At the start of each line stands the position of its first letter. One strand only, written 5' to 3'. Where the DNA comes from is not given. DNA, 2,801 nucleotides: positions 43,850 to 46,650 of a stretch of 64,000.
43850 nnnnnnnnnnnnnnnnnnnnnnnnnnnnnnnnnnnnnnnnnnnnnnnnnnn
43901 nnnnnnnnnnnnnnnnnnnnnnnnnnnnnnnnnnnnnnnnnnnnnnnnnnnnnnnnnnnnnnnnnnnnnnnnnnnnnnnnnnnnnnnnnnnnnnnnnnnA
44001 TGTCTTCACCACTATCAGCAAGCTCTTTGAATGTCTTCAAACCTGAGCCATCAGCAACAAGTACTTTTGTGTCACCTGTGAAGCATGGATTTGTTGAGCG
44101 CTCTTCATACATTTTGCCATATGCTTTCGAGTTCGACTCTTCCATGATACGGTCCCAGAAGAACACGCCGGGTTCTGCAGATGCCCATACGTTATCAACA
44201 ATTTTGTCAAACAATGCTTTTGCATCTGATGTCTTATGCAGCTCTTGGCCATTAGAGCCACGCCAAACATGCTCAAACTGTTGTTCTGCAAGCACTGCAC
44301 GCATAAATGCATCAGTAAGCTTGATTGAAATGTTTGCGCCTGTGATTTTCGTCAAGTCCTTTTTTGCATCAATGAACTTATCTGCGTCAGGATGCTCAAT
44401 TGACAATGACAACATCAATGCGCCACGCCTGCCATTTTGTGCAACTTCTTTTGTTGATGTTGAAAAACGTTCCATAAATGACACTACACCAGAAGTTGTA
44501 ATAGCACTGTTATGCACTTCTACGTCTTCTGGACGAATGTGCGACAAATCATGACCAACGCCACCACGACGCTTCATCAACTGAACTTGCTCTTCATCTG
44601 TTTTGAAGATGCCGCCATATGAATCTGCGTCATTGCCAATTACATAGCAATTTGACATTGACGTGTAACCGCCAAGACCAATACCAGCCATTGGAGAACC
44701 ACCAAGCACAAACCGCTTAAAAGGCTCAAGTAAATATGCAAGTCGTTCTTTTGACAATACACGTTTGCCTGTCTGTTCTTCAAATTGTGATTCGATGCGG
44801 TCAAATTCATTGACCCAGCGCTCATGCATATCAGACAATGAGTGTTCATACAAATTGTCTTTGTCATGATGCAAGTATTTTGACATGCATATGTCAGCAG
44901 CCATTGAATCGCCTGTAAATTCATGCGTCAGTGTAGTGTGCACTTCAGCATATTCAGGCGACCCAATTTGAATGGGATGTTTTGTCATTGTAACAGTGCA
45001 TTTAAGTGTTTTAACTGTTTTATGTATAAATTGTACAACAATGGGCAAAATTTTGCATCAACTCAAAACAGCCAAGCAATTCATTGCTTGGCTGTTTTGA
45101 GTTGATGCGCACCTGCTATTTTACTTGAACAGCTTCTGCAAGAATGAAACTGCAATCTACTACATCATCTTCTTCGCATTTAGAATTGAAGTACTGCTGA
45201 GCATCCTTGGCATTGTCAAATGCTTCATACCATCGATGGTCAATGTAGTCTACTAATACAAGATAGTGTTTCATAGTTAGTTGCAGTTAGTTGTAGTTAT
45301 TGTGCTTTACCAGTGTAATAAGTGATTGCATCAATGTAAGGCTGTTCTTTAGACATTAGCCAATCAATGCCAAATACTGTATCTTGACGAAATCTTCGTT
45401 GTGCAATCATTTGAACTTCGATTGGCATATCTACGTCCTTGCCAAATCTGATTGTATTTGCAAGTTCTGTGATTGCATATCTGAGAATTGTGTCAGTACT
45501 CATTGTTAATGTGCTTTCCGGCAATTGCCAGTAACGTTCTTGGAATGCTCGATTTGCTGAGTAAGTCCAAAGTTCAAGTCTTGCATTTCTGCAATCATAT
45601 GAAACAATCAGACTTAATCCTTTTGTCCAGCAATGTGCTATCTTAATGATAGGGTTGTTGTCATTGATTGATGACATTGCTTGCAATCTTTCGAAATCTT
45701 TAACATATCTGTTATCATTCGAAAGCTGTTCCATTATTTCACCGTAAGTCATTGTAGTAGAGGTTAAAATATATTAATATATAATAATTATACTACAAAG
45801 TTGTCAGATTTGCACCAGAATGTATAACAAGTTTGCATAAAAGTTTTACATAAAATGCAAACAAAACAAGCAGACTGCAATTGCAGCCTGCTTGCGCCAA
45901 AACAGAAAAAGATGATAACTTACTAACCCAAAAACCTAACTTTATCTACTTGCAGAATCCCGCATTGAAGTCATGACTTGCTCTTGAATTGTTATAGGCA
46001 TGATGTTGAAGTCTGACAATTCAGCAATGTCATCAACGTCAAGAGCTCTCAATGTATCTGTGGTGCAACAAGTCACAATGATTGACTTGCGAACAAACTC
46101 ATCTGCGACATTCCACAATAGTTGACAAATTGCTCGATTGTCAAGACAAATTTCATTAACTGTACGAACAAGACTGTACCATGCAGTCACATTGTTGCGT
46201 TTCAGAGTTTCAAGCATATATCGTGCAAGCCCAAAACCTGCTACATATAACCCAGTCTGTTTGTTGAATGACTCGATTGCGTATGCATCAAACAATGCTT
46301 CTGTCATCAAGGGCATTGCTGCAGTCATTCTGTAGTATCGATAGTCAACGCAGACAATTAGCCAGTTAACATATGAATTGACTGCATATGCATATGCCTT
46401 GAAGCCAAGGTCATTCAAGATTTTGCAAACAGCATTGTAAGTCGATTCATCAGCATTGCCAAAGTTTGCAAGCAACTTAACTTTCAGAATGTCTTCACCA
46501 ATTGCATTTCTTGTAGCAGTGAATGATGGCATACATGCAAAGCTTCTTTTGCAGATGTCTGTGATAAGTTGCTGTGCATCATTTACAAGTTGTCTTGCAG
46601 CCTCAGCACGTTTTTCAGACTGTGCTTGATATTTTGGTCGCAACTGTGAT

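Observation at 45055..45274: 25-bp perfect hairpin overlapping a promoter box, next to an unannotated 52-codon ORF and an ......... triple repeat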

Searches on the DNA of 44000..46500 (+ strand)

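Call 5: search_dna_similar(query=window:44000-46500:+, collection=phages, mode=distant)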
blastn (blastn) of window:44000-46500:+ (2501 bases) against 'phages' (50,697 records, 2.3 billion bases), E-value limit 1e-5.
No match.
